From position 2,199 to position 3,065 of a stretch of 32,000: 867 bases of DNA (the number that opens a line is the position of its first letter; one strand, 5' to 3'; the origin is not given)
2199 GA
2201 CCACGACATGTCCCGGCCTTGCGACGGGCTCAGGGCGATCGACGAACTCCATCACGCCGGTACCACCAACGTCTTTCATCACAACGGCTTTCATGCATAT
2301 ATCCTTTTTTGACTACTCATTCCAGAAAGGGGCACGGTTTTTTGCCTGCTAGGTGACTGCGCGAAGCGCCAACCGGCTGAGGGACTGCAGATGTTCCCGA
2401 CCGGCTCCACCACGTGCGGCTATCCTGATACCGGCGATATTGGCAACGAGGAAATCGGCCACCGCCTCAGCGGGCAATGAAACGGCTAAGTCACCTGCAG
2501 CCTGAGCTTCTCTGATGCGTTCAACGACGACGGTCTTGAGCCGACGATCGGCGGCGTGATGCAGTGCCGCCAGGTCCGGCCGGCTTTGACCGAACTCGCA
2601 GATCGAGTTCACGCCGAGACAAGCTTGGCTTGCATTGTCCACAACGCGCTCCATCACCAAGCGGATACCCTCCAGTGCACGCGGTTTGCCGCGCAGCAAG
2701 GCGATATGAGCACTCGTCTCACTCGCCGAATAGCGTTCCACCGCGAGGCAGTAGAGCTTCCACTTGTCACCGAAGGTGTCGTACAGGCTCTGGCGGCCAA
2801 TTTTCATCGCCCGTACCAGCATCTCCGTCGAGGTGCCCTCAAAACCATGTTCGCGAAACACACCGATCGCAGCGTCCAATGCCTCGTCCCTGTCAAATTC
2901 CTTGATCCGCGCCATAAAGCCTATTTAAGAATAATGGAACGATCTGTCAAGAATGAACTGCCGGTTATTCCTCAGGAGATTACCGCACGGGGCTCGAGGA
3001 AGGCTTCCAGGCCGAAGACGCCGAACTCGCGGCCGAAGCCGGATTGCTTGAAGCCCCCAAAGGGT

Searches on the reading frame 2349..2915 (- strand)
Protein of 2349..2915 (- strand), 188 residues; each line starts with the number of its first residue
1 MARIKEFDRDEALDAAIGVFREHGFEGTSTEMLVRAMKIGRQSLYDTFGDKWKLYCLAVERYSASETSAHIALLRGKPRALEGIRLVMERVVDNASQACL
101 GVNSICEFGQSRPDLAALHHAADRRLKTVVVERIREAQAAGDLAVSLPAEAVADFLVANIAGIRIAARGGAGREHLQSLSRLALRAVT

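Call 78: search_protein_families(library=ncbifam, proteins=[window:2349-2915:-], max_evalue=0.001)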
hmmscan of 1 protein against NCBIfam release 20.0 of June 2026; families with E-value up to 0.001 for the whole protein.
window:2349-2915:- (188 aa): 1 family
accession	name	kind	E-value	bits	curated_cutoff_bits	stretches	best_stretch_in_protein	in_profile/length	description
NF041196.1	ScbR_bind_reg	equivalog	1.3e-09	38.5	150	1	9-181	8-183/191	ScbR family autoregulator-binding transcription factor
